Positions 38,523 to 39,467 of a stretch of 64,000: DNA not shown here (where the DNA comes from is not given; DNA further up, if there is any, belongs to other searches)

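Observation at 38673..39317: AT-rich 214-aa ORF carrying an RNxxxH HEPN-type motif, inserted directly onto the hicA toxin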

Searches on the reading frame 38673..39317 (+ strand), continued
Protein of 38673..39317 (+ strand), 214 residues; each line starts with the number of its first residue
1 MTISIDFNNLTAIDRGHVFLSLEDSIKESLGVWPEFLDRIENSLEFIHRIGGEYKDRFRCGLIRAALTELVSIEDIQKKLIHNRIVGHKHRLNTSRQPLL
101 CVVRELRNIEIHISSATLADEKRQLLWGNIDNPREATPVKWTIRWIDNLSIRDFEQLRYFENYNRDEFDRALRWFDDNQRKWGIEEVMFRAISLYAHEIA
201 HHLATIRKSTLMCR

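Call 59: find_encoding_contigs(protein=P0170, flank=7000, max_places=2)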
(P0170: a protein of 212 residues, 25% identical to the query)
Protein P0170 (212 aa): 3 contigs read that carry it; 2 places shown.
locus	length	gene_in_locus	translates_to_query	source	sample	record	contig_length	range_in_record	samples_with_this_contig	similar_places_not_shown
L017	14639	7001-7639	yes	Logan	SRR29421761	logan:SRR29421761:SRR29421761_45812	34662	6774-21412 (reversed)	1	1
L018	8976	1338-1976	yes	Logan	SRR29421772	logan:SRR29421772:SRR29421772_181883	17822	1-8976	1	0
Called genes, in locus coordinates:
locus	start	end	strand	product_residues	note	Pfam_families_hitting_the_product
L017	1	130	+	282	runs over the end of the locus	PF04378:RsmJ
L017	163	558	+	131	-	-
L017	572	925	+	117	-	PF04342:DMT_6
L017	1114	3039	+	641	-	PF00990:GGDEF, PF00563:EAL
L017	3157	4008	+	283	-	PF00457:Glyco_hydro_11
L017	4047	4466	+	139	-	-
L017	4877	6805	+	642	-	PF07693:KAP_NTPase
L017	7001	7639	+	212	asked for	-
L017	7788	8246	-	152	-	PF00583:Acetyltransf_1, PF13673:Acetyltransf_10, PF13508:Acetyltransf_7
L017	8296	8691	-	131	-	-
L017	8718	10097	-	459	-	PF01554:MatE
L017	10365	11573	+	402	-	PF01757:Acyl_transf_3 (faint), PF04235:DUF418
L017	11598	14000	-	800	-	PF00912:Transgly, PF00905:Transpeptidase, PF06832:BiPBP_C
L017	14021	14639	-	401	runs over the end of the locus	PF07219:HemY_N, PF13424:TPR_12 (faint), PF07719:TPR_2 (faint), PF13176:TPR_7 (faint), PF13428:TPR_14 (faint), PF13181:TPR_8 (faint), PF14559:TPR_19 (weak)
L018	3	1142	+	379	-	?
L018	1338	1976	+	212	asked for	-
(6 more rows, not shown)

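Call 60: find_encoding_contigs(protein=P0171, flank=7000, max_places=2)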
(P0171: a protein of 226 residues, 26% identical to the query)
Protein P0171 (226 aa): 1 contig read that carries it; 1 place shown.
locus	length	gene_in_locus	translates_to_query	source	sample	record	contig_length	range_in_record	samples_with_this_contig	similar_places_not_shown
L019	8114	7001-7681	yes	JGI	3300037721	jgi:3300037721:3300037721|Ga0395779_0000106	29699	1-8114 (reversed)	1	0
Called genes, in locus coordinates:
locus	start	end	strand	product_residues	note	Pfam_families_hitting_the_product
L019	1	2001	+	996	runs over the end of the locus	PF01734:Patatin (weak)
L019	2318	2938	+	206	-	-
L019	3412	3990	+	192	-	-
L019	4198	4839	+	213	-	-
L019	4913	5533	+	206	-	-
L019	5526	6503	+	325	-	PF00004:AAA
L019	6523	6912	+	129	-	-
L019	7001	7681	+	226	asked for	-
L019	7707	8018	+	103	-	-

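Call 61: find_encoding_contigs(protein=P0165, flank=7000, max_places=2)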
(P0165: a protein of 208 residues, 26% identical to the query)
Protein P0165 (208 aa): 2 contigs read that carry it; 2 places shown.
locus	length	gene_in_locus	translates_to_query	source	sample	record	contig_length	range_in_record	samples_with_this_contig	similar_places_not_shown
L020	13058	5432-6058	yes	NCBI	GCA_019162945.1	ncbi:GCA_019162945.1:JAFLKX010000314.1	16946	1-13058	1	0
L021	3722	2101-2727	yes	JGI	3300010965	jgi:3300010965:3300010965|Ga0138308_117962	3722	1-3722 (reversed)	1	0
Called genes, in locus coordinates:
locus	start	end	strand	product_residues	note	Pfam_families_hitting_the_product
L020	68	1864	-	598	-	PF00239:Resolvase, PF07508:Recombinase, PF13408:Zn_ribbon_recom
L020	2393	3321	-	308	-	-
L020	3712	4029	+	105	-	-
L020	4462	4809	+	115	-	-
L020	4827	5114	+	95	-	-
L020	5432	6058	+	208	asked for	-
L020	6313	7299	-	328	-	-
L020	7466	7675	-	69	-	PF13443:HTH_26, PF01381:HTH_3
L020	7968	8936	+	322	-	-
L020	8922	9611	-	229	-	PF00589:Phage_integrase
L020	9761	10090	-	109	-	PF08238:Sel1 (weak)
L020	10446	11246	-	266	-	PF13230:GATase_4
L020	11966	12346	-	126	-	PF06094:GGACT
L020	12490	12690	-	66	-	-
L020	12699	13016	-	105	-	-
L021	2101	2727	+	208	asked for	-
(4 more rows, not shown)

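Call 63: search_protein_families(library=pfam, proteins=[P0002, P0003, P0004, P0005, P0006, P0007, P0008, P0009, P0010], max_evalue=1)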
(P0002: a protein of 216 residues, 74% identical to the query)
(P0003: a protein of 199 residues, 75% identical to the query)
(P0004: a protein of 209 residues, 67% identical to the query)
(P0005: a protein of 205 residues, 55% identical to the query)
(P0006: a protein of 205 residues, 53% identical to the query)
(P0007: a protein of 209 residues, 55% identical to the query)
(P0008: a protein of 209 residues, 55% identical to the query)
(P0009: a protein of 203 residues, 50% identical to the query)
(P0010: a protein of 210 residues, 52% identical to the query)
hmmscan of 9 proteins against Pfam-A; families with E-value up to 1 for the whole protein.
P0002 (216 aa): 1 family
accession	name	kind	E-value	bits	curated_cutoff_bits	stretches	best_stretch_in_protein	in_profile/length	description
PF08549.15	SWI-SNF_Ssr4_N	-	0.2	11.5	27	1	88-139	14-65/217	SWI/SNF and RSC complexes subunit Ssr4 N-terminal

P0003 (199 aa): 0 families

P0004 (209 aa): 1 family
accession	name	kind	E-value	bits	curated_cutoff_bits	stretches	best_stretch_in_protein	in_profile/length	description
PF24111.1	DUF7386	-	0.055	14.1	28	1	38-92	11-66/86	Family of unknown function (DUF7386)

P0005 (205 aa): 1 family
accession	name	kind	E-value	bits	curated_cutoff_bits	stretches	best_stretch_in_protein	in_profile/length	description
PF18730.6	HEPN_Cthe2314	-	0.2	12.1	27.1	0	82-131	94-137/174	Cthe_2314-like HEPN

P0006 (205 aa): 0 families

P0007 (209 aa): 1 family
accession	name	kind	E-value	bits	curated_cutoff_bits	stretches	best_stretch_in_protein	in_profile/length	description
PF25673.1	Terminase_7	-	0.0067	16.8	27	1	160-208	60-108/139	Phage terminase small subunit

P0008 (209 aa): 2 families
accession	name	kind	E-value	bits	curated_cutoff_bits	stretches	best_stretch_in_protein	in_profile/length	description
PF25673.1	Terminase_7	-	0.04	14.3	27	1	159-207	59-107/139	Phage terminase small subunit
PF09633.15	DUF2023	-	0.13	12.9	27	1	89-127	19-57/101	Protein of unknown function (DUF2023)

P0009 (203 aa): 0 families

P0010 (210 aa): 0 families

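Call 64: search_dna_similar(query=window:38673-39314:+, collection=plasmids, mode=protein, max_evalue=0.001, max_rows=15)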
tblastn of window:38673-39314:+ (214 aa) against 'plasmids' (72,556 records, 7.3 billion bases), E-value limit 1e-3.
Records with a match: 3; places in all: 3; records where one place covers at least 80% of the query: 3.
Best place of each record, by identity: <60% 3.
By first word of the organism name: Xanthomonas 3.
By predicted mobility (MOB-suite, as given by PLSDB): non-mobilizable 3.
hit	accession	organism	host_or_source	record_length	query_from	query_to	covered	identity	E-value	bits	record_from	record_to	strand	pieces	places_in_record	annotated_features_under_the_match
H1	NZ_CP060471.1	Xanthomonas citri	Cell culture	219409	28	203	82%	29.9%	3e-15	81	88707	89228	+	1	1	hypothetical protein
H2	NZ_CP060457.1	Xanthomonas citri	Cell culture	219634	28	203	82%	29.9%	3e-15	81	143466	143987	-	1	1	hypothetical protein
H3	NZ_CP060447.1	Xanthomonas citri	Cell culture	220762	28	203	82%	29.9%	3e-15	81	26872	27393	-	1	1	hypothetical protein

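Call 65: search_dna_similar(query=window:38673-39314:+, collection=phages, mode=protein, max_evalue=0.001, max_rows=15)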
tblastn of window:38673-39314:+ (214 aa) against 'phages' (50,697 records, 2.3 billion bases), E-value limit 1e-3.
No match.

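Call 68: get_annotated_region(hit=H1, flank=6000)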
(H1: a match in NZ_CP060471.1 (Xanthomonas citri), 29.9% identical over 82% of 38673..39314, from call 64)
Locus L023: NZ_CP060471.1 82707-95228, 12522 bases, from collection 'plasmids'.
description: Xanthomonas citri pv. citri strain DAR73889 plasmid pXAS220, complete sequence
organism: Xanthomonas citri (NCBI taxid 611301)
taxonomy: Bacteria; Pseudomonadota; Gammaproteobacteria; Lysobacterales; Lysobacteraceae; Xanthomonas; Xanthomonas citri
host: -; source: Cell culture; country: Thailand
typing (MOB-suite, as given by PLSDB): non-mobilizable; replicon rep_cluster_156
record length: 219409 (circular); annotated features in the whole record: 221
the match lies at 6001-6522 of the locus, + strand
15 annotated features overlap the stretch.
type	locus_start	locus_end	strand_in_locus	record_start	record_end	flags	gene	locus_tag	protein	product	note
CDS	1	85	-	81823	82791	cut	-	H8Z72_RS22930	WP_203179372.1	hypothetical protein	-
CDS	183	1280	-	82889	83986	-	-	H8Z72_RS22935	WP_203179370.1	tyrosine-type recombinase/integrase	GO:0015074 - DNA integration [Evidence IEA]; GO:0006310 - DNA recombination [Evidence IEA]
CDS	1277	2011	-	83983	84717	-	-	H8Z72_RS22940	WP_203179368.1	RES domain-containing protein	-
CDS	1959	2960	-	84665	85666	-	-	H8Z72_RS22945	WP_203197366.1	hypothetical protein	-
CDS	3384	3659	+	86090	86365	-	-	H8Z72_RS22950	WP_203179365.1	hypothetical protein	-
CDS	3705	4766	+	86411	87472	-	-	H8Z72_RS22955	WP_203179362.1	DNA-binding protein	-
CDS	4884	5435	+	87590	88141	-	-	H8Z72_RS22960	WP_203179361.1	hypothetical protein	-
CDS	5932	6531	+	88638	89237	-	-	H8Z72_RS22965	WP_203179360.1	hypothetical protein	-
CDS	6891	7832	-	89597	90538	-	-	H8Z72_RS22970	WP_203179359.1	SseB family protein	-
CDS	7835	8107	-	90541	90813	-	-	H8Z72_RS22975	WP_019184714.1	BPSL0761 family protein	-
CDS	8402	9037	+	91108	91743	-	-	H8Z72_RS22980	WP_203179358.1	YkgJ family cysteine cluster protein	-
CDS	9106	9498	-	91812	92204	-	-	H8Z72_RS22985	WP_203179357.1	4-oxalocrotonate tautomerase family protein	-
CDS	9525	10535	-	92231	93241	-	-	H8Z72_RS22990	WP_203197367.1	NAD(P)-dependent alcohol dehydrogenase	-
CDS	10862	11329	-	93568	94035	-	cueR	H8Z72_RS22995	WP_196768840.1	Cu(I)-responsive transcriptional regulator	GO:0006878 - intracellular copper ion homeostasis [Evidence IEA]; GO:0006355 - regulation of DNA-templated ...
CDS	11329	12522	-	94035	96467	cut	-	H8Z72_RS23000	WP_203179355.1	heavy metal translocating P-type ATPase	GO:0006812 - monoatomic cation transport [Evidence IEA]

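Call 80: find_related_loci(query=A5, collection=viral_contigs, flank=6000)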
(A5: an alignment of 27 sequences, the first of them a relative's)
Query A5 (214 aa) in viral_contigs; peptide patterns used: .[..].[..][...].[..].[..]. (x = any residue, [..] = any of these).
24 stretches matched a pattern, but none encodes a relative of the query by tblastn (E <= 1e-3).

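Call 81: find_related_loci(query=A1, collection=metagenome_contigs, flank=6000)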
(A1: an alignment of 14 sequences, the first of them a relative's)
Query A1 (214 aa) in metagenome_contigs; peptide patterns used: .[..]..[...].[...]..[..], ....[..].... (x = any residue, [..] = any of these).
37 stretches matched a pattern; 2 encode a relative of the query (tblastn E <= 1e-3); 2 distinct loci.
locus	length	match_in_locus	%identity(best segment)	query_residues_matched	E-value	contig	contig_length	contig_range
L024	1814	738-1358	52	1-205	1e-72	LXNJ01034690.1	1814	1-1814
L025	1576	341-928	50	3-203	1e-63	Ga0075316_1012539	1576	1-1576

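Call 82: find_encoding_contigs(protein=P0167, flank=6000, max_places=3)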
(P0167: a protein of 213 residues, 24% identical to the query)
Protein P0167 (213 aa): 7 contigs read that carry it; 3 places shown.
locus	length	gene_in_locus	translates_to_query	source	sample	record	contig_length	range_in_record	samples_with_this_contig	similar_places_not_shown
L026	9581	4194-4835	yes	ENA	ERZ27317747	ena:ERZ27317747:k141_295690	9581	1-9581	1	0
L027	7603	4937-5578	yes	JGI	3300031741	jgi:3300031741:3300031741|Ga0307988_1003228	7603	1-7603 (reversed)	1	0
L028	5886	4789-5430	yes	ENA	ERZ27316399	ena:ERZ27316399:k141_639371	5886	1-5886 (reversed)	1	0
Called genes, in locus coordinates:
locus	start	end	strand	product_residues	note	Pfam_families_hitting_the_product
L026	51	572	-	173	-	-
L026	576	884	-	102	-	PF00216:Bac_DNA_binding, PF18291:HU-HIG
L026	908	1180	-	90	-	PF01475:FUR (weak)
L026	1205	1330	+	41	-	-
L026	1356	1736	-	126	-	-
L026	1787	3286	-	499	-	-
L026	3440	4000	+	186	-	-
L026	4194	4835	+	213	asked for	-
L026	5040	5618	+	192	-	-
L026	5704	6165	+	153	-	-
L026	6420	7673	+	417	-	PF02899:Phage_int_SAM_1 (weak), PF00589:Phage_integrase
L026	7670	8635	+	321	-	PF00589:Phage_integrase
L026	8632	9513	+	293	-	PF13102:Phage_int_SAM_5 (weak), PF13495:Phage_int_SAM_4 (faint), PF00589:Phage_integrase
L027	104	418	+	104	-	-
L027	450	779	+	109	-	-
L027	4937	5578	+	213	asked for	-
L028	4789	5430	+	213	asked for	-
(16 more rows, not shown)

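Call 83: find_encoding_contigs(protein=P0178, flank=6000, max_places=2)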
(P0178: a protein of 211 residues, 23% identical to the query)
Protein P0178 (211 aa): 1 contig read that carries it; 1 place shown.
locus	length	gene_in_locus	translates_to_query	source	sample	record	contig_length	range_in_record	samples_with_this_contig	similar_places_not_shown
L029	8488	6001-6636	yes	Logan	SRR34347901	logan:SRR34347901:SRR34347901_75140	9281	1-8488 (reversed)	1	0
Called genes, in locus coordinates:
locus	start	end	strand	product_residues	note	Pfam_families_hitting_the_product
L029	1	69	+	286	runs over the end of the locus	?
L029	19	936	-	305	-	PF09545:RE_AccI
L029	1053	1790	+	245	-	-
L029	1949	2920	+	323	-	PF08242:Methyltransf_12 (faint), PF08241:Methyltransf_11 (weak), PF13649:Methyltransf_25 (weak)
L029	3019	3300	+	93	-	-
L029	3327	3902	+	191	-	-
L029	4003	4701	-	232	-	-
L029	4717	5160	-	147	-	-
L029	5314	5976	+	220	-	-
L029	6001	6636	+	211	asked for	-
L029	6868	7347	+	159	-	-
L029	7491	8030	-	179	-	-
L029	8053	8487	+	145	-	?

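Call 112: search_protein_families(library=padloc, proteins=[L007:519-1424:+, L007:1773-2909:+, L003:340-1380:+, L003:1400-2449:+, L012:9332-9940:+, L029:5314-5973:+, L026:3440-3997:+, L019:6523-6909:+, L017:4877-6802:+], max_evalue=0.01)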
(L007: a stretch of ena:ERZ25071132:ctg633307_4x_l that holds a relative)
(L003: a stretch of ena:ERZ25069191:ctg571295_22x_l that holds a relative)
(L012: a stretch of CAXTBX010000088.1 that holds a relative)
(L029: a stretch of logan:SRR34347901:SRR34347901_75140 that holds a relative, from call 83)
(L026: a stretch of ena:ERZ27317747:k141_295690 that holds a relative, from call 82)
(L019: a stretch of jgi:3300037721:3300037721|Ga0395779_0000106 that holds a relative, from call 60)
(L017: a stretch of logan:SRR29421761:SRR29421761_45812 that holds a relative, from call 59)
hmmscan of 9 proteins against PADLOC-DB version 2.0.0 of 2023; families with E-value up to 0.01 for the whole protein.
L007:519-1424:+ (302 aa): 0 families

L007:1773-2909:+ (379 aa): 0 families

L003:340-1380:+ (347 aa): 0 families

L003:1400-2449:+ (350 aa): 6 families
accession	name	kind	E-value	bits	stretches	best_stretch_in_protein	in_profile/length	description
PDLC04909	PDC-S11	-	2.3e-74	249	1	18-253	3-236/347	-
PDLC04913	PDC-S11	-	1.1e-65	220.2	1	19-254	2-238/375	-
PDLC04915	PDC-S11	-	4.2e-55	185.5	1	26-241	9-224/379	-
PDLC04910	PDC-S11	-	9.2e-47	158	1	25-231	8-213/359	-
PDLC04916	PDC-S11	-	2.9e-27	93.7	1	38-229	19-200/358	-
PDLC04944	PDC-S18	-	0.00091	16.6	1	43-116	22-93/307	-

L012:9332-9940:+ (203 aa): 0 families

L029:5314-5973:+ (220 aa): 0 families

L026:3440-3997:+ (186 aa): 0 families

L019:6523-6909:+ (129 aa): 0 families

L017:4877-6802:+ (642 aa): 5 families
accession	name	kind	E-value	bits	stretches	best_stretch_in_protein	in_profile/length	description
PDLC05031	PDC-S49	-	1.7e-205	682.6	1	18-633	3-610/624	-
PDLC05029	PDC-S49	-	5.7e-195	647.7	1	19-632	3-608/619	-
PDLC05030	PDC-S49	-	3.3e-95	318.1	1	20-586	2-570/629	-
PDLC04958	PDC-S20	-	0.00019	18.9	1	38-73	27-61/458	-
PDLC02361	PifA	-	0.0042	13.7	0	35-68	36-69/720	PifA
